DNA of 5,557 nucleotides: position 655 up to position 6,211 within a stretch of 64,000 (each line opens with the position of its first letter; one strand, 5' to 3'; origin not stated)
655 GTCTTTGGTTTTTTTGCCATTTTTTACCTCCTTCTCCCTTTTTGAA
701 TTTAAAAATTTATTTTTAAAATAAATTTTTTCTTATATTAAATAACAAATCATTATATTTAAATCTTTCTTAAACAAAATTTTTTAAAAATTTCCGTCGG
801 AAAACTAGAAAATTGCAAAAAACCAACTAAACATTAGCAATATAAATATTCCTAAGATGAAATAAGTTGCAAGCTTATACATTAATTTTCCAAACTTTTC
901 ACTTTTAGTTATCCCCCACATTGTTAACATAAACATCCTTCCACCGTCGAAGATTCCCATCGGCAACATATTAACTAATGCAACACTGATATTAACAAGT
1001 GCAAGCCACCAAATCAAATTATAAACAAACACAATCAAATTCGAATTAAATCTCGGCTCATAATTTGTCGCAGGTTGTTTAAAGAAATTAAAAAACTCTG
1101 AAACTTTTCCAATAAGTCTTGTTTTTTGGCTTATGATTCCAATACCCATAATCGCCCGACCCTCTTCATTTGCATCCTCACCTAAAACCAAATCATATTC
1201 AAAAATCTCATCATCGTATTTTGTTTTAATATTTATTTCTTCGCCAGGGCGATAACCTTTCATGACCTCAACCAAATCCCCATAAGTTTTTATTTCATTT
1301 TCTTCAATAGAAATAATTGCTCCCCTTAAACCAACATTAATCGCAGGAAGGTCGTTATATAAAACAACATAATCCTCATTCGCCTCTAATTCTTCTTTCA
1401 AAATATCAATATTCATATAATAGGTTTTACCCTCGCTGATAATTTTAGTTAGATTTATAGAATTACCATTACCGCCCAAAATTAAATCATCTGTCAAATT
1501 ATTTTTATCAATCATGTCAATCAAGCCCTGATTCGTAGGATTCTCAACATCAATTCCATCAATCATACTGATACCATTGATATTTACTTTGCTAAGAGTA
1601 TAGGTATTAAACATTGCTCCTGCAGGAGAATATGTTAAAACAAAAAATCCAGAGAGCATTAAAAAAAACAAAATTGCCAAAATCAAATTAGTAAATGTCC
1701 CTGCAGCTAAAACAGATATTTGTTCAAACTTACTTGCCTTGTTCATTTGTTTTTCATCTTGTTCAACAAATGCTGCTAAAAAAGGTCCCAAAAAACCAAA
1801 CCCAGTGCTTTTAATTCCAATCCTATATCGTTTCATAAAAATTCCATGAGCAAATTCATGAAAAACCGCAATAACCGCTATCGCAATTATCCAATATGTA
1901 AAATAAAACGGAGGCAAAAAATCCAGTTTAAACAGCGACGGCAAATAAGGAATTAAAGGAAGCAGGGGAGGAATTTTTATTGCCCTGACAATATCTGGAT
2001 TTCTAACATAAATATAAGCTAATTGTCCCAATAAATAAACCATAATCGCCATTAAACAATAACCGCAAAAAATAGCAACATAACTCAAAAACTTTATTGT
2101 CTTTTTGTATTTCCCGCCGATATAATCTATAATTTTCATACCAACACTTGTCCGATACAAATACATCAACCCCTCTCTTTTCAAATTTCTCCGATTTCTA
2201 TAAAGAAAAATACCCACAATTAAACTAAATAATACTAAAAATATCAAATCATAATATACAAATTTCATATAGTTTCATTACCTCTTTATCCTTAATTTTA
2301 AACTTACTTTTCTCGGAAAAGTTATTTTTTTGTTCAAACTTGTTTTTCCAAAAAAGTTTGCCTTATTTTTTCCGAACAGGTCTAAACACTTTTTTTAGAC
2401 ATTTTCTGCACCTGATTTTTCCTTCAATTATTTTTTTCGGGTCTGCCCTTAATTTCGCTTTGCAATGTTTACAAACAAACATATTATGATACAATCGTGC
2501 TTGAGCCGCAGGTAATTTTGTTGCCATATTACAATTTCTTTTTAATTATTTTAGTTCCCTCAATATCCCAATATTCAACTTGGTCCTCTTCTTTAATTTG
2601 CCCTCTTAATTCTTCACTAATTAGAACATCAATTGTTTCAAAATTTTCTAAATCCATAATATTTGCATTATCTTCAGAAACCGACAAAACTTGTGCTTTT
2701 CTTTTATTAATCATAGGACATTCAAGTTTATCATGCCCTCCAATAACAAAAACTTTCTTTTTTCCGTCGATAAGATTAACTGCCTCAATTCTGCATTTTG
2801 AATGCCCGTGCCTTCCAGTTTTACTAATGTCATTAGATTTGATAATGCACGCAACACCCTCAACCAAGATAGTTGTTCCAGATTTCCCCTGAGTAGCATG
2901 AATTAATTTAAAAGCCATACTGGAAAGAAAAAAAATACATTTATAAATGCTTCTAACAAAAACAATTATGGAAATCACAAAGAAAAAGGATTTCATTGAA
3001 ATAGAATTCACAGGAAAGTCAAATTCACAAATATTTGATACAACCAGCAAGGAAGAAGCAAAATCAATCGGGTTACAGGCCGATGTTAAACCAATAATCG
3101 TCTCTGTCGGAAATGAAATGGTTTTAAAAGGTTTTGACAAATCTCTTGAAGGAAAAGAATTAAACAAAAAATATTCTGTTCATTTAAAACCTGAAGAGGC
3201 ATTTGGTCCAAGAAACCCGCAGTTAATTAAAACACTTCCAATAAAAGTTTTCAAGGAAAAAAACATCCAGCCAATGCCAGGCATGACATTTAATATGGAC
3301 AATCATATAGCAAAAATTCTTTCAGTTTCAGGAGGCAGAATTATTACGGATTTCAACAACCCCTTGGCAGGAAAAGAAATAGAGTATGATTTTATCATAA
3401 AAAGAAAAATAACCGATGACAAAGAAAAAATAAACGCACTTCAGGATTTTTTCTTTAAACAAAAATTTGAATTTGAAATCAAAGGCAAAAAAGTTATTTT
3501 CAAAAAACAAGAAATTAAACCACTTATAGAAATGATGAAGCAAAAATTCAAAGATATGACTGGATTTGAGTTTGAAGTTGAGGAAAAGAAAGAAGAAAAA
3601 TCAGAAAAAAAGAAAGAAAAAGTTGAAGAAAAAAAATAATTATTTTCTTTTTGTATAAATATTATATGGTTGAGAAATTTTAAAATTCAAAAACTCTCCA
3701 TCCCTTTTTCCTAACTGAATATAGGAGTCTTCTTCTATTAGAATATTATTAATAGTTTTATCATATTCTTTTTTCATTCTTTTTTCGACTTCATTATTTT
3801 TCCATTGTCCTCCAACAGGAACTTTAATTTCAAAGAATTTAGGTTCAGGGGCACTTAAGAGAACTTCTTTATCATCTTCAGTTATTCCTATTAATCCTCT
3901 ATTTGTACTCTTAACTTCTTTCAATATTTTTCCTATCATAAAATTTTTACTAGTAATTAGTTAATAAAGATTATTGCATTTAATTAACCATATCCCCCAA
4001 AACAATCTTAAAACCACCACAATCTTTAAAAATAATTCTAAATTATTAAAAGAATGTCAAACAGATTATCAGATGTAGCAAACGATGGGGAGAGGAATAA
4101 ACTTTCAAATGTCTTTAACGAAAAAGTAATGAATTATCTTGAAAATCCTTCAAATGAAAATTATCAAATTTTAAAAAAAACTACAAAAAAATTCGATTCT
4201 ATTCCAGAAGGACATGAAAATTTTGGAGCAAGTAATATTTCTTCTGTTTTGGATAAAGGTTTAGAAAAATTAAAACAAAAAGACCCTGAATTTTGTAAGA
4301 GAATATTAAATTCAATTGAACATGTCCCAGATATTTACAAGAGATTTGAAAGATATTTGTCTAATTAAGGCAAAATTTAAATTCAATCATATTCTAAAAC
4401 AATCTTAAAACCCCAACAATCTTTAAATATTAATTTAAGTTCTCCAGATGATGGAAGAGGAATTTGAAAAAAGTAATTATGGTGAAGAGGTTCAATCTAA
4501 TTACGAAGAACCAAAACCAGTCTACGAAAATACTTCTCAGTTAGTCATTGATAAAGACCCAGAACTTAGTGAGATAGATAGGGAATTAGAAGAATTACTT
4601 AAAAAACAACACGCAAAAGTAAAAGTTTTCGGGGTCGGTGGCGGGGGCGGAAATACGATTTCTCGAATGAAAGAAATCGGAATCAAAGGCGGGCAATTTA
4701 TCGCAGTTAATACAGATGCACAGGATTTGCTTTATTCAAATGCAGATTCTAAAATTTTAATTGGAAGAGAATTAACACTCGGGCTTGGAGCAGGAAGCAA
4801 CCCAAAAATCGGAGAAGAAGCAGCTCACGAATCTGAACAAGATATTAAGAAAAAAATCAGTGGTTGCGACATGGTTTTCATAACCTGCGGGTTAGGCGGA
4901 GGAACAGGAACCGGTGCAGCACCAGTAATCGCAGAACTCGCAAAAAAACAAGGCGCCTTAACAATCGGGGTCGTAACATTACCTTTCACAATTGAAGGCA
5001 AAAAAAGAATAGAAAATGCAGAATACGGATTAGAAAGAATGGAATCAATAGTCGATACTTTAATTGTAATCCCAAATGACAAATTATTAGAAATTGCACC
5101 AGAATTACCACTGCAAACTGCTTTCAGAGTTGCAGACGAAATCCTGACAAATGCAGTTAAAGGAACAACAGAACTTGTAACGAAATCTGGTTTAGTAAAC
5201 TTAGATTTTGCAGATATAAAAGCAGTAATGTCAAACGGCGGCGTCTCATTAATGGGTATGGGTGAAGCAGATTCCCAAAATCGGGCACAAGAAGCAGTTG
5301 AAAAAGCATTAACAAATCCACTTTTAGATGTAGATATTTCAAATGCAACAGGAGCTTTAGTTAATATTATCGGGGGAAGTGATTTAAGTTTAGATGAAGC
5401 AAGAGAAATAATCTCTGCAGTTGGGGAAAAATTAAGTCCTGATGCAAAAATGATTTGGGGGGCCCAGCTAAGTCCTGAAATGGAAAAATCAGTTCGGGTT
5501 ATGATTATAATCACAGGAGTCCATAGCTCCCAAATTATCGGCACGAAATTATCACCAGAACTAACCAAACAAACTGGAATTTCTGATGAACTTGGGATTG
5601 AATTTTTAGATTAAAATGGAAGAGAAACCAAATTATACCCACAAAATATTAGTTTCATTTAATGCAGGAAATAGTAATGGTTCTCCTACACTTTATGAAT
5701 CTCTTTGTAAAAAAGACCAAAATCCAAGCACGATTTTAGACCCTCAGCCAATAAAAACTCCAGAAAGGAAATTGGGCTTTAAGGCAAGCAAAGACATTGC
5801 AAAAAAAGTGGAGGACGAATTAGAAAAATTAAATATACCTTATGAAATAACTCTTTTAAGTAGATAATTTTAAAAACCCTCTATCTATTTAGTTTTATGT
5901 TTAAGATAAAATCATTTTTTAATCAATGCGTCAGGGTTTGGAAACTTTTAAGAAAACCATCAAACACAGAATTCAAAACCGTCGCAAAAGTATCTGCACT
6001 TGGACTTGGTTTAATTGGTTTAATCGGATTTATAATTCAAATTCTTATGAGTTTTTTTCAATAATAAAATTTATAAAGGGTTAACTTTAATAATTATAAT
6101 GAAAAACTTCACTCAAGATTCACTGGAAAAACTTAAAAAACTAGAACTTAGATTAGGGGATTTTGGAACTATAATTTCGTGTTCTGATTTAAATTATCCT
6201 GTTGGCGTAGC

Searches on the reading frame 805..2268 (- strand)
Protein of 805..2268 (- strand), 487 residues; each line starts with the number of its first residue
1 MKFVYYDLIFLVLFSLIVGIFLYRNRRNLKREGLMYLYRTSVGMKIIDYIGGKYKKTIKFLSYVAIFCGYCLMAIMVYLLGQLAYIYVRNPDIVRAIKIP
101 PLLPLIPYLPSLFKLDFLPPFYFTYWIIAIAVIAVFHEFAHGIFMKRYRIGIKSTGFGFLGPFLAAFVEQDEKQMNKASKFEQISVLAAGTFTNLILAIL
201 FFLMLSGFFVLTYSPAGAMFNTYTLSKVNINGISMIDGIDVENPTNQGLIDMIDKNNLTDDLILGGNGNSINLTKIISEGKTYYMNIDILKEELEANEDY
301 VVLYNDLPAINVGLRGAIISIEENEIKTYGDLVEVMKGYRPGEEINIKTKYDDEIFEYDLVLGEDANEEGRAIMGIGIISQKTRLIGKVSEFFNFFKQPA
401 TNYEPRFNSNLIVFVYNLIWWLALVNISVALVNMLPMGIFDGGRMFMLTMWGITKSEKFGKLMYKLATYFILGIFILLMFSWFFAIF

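Call 68: find_encoding_contigs(protein=window:805-2268:-, flank=10000, max_places=2)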
Protein window:805-2268:- (487 aa): 2 contigs read that carry it; 1 place shown.
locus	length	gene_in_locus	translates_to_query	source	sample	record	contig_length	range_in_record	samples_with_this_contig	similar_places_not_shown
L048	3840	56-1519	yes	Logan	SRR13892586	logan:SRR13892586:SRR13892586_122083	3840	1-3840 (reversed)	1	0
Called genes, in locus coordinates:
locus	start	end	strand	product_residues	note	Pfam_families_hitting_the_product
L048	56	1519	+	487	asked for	PF02163:Peptidase_M50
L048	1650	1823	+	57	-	-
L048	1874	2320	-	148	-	-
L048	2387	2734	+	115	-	-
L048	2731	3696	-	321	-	PF04055:Radical_SAM, PF08608:Wyosine_form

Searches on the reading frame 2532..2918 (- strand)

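Call 94: search_protein_families(library=pfam, proteins=[window:2532-2918:-], max_evalue=0.001)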
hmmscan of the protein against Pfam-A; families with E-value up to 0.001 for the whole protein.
window:2532-2918:- (129 aa): 3 families
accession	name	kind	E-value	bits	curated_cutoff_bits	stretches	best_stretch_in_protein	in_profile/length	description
PF21485.3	IF5A-like_N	-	2.2e-07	31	27.1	1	8-54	8-54/63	Translation initiation factor 5A-like, N-terminal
PF01287.26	eIF-5a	-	0.00027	21.5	24.2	1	70-125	2-65/69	Eukaryotic elongation factor 5A hypusine, DNA-binding OB fold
PF08207.18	EFP_N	-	0.00035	20.9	23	1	9-55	3-48/58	Elongation factor P (EF-P) KOW-like domain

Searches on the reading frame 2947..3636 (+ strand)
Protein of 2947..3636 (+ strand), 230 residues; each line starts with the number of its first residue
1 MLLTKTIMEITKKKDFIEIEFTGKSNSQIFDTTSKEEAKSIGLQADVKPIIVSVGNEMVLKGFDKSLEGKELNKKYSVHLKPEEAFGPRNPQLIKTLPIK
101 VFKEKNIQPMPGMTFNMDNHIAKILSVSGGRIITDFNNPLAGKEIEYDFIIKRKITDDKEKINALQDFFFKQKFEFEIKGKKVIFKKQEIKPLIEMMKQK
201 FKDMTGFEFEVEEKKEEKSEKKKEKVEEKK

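Call 94: search_protein_families(library=pfam, proteins=[window:2947-3636:+], max_evalue=0.001)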
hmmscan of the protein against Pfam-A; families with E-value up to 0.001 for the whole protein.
window:2947-3636:+ (230 aa): 2 families
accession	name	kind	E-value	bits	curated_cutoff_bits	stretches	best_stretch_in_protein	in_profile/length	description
PF22199.2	FKBP26_IF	-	6.2e-16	58.5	27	1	97-140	3-46/46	FKBP26, IF domain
PF00254.34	FKBP_C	-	1.7e-07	31.9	21.1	1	11-91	5-76/94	FKBP-type peptidyl-prolyl cis-trans isomerase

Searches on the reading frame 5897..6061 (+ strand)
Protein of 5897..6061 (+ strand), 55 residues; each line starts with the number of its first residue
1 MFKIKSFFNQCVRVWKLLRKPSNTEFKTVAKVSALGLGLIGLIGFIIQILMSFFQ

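Call 56: search_protein_families(library=pfam, proteins=[window:5897-6061:+], max_evalue=0.01)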
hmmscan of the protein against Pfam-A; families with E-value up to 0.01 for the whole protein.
window:5897-6061:+ (55 aa): 1 family
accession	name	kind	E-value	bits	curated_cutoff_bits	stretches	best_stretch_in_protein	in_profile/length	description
PF00584.25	SecE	-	5.4e-05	23.5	22.7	1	5-53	1-49/55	SecE/Sec61-gamma subunits of protein translocation complex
